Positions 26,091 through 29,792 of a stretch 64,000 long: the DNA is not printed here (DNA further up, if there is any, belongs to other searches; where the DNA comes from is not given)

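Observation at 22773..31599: Tightly coupled operon of a 114-aa protein, an M6-like lipoprotein metalloprotease and two giant paralogous proteins of no recognisable family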

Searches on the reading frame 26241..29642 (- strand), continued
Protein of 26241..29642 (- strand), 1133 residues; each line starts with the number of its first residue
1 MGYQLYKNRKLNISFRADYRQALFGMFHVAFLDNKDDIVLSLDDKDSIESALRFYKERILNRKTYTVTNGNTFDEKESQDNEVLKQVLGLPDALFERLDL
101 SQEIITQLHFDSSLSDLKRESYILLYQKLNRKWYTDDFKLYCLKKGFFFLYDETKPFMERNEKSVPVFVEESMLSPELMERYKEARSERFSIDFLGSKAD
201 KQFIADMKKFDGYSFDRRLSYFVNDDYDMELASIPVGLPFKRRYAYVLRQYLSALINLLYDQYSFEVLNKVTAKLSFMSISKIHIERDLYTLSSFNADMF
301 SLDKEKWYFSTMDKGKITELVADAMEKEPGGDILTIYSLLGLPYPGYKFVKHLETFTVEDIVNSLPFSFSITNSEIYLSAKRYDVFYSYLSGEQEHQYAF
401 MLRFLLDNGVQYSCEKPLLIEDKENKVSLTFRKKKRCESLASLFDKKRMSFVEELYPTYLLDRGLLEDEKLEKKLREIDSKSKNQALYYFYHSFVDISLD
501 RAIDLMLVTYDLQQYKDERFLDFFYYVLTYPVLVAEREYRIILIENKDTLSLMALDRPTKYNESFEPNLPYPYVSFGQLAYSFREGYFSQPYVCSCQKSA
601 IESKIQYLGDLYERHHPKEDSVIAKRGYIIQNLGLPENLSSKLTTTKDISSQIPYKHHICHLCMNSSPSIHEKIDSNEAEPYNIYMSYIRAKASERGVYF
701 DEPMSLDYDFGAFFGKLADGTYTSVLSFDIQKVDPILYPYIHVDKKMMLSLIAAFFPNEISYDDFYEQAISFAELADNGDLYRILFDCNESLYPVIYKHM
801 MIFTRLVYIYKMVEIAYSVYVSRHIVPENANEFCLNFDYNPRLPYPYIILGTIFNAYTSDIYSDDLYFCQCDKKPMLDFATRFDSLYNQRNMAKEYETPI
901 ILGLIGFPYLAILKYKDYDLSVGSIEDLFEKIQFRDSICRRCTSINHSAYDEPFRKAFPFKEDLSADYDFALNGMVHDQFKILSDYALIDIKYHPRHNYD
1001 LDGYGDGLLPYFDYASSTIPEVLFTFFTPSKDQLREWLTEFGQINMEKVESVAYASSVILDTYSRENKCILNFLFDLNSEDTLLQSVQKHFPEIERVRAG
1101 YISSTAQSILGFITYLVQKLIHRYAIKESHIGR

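Call 45: list_cluster_members(proteins=[P0178, P0186, P0189, P0190, P0192, P0201, P0213, P0174, P0209, P0227])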
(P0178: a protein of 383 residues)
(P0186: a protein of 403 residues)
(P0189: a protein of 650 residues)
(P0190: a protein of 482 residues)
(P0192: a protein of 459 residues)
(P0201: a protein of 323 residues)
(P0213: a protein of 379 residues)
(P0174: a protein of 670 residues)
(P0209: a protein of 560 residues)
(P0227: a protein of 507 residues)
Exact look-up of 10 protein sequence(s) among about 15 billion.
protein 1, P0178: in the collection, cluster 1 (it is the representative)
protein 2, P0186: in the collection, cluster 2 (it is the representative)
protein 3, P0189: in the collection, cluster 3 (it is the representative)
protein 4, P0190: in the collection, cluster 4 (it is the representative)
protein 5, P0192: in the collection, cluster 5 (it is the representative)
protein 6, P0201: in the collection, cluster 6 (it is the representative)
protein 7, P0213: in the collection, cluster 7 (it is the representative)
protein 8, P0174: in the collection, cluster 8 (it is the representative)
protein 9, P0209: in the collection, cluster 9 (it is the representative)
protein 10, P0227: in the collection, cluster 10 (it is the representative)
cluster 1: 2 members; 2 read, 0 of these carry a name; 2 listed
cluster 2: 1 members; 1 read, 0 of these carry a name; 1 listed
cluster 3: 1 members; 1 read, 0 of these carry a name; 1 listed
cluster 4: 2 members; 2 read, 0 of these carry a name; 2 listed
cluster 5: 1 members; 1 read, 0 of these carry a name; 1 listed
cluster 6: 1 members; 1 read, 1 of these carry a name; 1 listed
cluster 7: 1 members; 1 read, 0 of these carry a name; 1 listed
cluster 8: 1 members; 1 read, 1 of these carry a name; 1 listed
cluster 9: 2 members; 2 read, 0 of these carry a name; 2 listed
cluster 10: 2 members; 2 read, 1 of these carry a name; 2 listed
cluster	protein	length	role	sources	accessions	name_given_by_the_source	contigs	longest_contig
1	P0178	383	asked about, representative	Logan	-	-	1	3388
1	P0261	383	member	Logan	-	-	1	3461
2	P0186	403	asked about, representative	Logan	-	-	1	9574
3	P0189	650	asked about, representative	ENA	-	-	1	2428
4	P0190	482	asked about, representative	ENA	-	-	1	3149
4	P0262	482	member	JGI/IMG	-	-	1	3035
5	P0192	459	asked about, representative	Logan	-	-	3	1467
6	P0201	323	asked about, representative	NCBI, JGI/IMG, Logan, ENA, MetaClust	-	\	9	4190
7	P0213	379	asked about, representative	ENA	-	-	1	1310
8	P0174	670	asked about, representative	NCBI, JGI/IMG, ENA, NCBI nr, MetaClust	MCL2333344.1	MAG: hypothetical protein FWC52_00940 [Candidatus Methanoplasma sp.] | hypothetical protein [Candidatus Methanoplasma sp.] | \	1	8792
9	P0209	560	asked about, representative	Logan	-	-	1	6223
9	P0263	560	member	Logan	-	-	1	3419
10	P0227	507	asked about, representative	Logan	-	-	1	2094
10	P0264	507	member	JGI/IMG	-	hypothetical protein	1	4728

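Call 49: fold_search(model_id=the predicted structure, library=viral)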
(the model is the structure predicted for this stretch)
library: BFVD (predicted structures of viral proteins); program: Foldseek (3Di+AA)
matches with E <= 10: 60; with E <= 0.001: 0
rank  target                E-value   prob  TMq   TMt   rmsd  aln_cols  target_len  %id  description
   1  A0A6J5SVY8            6.9e-01  0.04  0.05  0.09  27.2       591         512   10  Uncharacterized protein [uncultured Caudovirales phage]
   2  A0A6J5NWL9            8.1e-01  0.04  0.09  0.08  33.1       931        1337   10  Large polyvalent protein associated domain-containing protein [uncultured Caudovirales phage]
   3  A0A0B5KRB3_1          1.2e+00  0.02  0.06  0.07  31.4      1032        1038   10  RNA-directed RNA polymerase [Wenzhou Crab Virus 3]
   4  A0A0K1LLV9            2.0e+00  0.08  0.06  0.18  20.3       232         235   13  Uncharacterized protein [Rhodobacter phage RcSpartan]
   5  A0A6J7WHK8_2          2.0e+00  0.04  0.07  0.06  21.7       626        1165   10  ChiC_BD domain containing protein [uncultured Caudovirales phage]
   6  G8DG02                2.7e+00  0.05  0.05  0.16  21.4       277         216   12  (no name in the UniProt tables at hand)
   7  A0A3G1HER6            2.8e+00  0.02  0.04  0.09  23.2       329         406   10  Envelope protein UL43 [Human herpesvirus 3]
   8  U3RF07                3.0e+00  0.02  0.04  0.11  17.4       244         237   16  Nucleoprotein [Salt ash virus]
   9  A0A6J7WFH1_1          3.0e+00  0.01  0.07  0.08  29.5       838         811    9  Uncharacterized protein [uncultured Caudovirales phage]
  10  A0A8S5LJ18            3.4e+00  0.01  0.09  0.08  32.5      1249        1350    9  Minor tail protein [Siphoviridae sp. ct3o911]
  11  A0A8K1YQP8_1          3.4e+00  0.01  0.08  0.08  35.0      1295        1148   10  Replicase [Xiangshan rhabdo-like virus 2]
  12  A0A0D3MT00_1          4.3e+00  0.01  0.08  0.08  41.6      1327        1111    9  Tail tape measure protein [Lactococcus phage WRP3]
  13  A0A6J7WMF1            4.5e+00  0.14  0.06  0.16  11.0       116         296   11  Uncharacterized protein [uncultured Caudovirales phage]
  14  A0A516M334            4.5e+00  0.01  0.07  0.07  37.0      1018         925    8  (no name in the UniProt tables at hand)
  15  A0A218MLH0            5.1e+00  0.01  0.06  0.05  37.6      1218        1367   10  Putative pore-forming tail tip protein [uncultured virus]
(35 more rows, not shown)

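Call 58: find_encoding_contigs(protein=P0186, flank=6000, max_places=2)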
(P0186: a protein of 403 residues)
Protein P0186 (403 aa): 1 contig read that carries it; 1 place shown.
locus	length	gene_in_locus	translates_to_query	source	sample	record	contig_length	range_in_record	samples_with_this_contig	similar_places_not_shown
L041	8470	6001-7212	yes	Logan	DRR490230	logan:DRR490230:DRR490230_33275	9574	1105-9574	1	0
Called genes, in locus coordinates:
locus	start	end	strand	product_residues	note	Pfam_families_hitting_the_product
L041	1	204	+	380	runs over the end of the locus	PF00589:Phage_integrase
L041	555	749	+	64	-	PF12728:HTH_17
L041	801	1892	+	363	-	PF13481:AAA_25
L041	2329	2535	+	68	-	-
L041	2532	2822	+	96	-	-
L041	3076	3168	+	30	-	-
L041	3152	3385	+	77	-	-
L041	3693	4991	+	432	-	PF05065:Phage_capsid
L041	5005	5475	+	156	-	-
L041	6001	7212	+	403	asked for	-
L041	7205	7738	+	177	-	-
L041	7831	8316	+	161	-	-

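Call 59: find_encoding_contigs(protein=P0174, flank=6000, max_places=2)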
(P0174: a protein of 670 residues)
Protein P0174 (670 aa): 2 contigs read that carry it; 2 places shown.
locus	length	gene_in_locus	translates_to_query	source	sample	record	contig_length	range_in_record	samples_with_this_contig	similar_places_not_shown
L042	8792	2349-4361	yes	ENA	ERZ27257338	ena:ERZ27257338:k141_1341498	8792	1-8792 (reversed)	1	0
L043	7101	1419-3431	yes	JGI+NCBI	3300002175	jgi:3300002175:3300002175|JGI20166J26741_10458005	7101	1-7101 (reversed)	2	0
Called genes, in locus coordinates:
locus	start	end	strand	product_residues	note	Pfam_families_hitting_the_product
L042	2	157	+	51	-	?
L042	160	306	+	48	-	-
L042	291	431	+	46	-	-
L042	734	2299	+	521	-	-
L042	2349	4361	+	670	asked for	-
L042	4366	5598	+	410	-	PF08238:Sel1 (weak), PF23310:TPR_27 (weak), PF08238:Sel1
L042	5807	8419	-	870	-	PF04851:ResIII, PF00270:DEAD (faint)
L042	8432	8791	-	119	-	?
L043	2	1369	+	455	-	?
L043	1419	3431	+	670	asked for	-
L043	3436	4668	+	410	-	PF08238:Sel1 (weak), PF23310:TPR_27 (weak), PF08238:Sel1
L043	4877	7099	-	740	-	PF04851:ResIII (faint)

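Call 66: find_encoding_contigs(protein=P0160, flank=8000, max_places=3)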
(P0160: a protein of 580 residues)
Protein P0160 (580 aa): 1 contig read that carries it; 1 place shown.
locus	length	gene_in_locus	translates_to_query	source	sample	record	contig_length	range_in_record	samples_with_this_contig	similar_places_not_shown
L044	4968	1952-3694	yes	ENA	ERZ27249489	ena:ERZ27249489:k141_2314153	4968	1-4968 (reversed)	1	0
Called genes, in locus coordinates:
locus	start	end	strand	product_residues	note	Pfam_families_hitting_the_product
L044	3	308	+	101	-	?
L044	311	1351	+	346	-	PF13593:SBF_like, PF01758:SBF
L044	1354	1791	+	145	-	PF01451:LMWPc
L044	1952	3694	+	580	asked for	-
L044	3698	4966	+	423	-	?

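Call 78: search_protein_families(library=pfam, proteins=[L044:3698-4966:+, L042:734-2299:+, L042:4366-5598:+, L041:7205-7738:+, L041:5005-5475:+, L040:5575-7059:-, L040:3743-5566:-, L038:3042-6206:+, L038:6302-7216:+], max_evalue=0.001)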
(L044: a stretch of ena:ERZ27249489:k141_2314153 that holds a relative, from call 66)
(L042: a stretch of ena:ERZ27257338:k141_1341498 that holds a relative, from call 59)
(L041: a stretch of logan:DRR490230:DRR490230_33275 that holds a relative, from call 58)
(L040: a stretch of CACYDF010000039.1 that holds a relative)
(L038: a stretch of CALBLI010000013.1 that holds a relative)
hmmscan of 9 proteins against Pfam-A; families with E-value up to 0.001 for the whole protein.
L044:3698-4966:+ (423 aa): 4 families
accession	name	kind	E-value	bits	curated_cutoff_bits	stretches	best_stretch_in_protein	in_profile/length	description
PF09848.15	SLFN-g3_helicase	-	2.1e-39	136.2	24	1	264-423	1-165/354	Schlafen group 3, DNA/RNA helicase domain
PF04851.21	ResIII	-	3e-06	27.7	22.5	0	332-371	120-151/164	Type III restriction enzyme, res subunit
PF13401.12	AAA_22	-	3.8e-06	27.7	27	1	263-376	4-120/130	AAA domain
PF13604.12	AAA_30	-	0.00022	21.5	27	1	258-377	12-122/191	AAA domain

L042:734-2299:+ (521 aa): 2 families
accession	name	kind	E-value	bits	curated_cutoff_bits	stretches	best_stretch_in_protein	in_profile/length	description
PF08238.18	Sel1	-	4.3e-75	245.9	30.7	9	459-494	1-36/36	Sel1 repeat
PF23310.1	TPR_27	-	4.3e-05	23.6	27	0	242-287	22-64/110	Plant tetratrico peptide repeats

L042:4366-5598:+ (410 aa): 3 families
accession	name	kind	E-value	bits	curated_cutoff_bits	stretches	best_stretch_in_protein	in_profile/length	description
PF08238.18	Sel1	-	7.3e-32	109.1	30.7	3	360-395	1-36/36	Sel1 repeat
PF23310.1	TPR_27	-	6e-10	39.2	27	1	284-346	23-83/110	Plant tetratrico peptide repeats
PF07179.17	SseB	-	1e-08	35.8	21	1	17-149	1-121/124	SseB protein N-terminal domain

L041:7205-7738:+ (177 aa): 1 family
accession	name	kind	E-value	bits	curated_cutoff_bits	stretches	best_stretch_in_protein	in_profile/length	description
PF05168.19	HEPN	-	0.00079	20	22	0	65-141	33-95/117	HEPN domain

L041:5005-5475:+ (156 aa): 0 families

L040:5575-7059:- (494 aa): 2 families
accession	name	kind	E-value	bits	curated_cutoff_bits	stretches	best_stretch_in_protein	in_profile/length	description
PF08903.17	DUF1846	-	5.5e-176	584.7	27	1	4-335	1-332/333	Domain of unknown function DUF1846, N-terminal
PF20921.3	DUF1846_C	-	4.7e-64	215.2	27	1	341-492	2-153/153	Domain of unknown function DUF1846, C-terminal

L040:3743-5566:- (607 aa): 0 families

L038:3042-6206:+ (1054 aa): 0 families

L038:6302-7216:+ (304 aa): 0 families

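Call 81: list_cluster_members(proteins=[P0185, P0187, P0191, P0195, P0196, P0207, P0211, P0215, P0216, P0223])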
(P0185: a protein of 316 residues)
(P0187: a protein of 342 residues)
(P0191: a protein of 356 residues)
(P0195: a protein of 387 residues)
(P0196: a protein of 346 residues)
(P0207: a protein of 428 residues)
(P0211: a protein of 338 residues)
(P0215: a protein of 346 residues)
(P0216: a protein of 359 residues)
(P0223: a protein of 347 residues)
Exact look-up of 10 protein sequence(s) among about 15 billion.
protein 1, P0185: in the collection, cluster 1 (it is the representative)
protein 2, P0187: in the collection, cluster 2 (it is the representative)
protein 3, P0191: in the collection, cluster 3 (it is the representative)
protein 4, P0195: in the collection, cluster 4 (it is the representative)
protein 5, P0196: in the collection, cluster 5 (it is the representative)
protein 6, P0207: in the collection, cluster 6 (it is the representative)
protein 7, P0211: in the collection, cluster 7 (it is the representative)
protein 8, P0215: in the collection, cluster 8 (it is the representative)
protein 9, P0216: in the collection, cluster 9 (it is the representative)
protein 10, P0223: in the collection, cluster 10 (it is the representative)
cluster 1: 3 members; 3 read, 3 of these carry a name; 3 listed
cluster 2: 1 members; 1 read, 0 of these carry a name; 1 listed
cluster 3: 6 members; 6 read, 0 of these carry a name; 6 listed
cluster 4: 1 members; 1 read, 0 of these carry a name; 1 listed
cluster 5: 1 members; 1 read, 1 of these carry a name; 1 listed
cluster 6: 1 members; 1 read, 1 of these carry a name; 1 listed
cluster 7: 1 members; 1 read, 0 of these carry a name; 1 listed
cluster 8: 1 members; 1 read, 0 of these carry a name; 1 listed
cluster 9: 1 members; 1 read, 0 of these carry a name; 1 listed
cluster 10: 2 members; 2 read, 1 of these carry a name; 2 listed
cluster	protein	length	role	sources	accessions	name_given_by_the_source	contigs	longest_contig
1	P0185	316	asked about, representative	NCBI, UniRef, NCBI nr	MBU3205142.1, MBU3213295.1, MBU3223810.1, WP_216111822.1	hypothetical protein [Clostridium algidicarnis] | hypothetical protein n=1 Tax=Clostridium algidicarnis TaxID=37659 RepID=UPI001C0BE49D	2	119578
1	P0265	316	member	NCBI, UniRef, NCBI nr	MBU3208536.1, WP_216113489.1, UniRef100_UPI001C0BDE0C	hypothetical protein KPL28_02665 [Clostridium algidicarnis] | hypothetical protein n=1 Tax=Clostridium algidicarnis TaxID=37659 RepID=UPI001C0BDE0C | hypothetical protein [Clostridium algidicarnis]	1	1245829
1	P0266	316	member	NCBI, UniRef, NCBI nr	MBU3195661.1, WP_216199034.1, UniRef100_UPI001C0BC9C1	hypothetical protein KPL26_03160 [Clostridium algidicarnis] | hypothetical protein n=1 Tax=Clostridium algidicarnis TaxID=37659 RepID=UPI001C0BC9C1 | hypothetical protein [Clostridium algidicarnis]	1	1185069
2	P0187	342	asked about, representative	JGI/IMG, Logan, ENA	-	-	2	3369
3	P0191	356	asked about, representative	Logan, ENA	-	-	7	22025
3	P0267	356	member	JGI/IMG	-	-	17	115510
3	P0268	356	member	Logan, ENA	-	-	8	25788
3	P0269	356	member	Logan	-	-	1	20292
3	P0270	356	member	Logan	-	-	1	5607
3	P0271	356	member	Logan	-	-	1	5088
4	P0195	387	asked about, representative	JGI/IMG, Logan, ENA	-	-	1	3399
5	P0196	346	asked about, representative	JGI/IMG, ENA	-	hypothetical protein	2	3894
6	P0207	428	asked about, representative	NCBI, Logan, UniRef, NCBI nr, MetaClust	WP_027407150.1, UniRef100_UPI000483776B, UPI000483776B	hypothetical protein [Anaerovibrio sp. RM50] | hypothetical protein n=1 Tax=Anaerovibrio sp. RM50 TaxID=1200557 RepID=UPI000483776B | status=active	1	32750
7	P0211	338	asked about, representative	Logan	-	-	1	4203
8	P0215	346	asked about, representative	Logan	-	-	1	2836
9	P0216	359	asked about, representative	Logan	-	-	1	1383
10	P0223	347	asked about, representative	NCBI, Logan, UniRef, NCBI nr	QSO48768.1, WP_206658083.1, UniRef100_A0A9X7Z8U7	PDDEXK family nuclease [Alicyclobacillus mengziensis] | Restriction endonuclease n=1 Tax=Alicyclobacillus mengziensis TaxID=2931921 ... | hypothetical protein [Alicyclobacillus mengziensis]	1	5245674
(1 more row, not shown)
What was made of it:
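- NCBI names one of them 'PDDEXK family nuclease': call 81.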

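Call 82: find_encoding_contigs(protein=P0223, flank=7000, max_places=1)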
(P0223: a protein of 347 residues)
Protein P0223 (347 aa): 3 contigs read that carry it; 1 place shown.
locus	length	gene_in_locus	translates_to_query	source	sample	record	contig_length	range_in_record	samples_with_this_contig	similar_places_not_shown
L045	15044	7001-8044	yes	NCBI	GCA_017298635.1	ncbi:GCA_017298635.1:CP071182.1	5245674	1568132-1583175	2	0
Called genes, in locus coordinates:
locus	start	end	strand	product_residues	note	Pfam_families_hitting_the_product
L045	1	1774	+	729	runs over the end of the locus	PF13087:AAA_12 (faint), PF00580:UvrD-helicase, PF13245:AAA_19, PF13604:AAA_30 (faint), PF01443:Viral_helicase1 (faint), PF00580:UvrD-helicase, PF13361:UvrD_C, PF13538:UvrD_C_2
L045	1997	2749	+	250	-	PF04307:YdjM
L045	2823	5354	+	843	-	PF10412:TrwB_AAD_bind, PF12696:TraG-D_C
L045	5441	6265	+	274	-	-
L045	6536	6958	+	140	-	PF13412:HTH_24 (weak), PF13545:HTH_Crp_2 (faint)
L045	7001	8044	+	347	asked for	-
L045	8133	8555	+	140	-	PF12910:PHD_like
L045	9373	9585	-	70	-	-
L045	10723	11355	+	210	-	PF01807:Zn_ribbon_DnaG (weak)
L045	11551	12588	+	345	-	PF18897:Gp3-like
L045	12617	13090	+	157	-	PF00436:SSB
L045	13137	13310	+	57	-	-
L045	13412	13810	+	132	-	PF14076:DUF4258 (weak)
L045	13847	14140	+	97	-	-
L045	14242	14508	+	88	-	-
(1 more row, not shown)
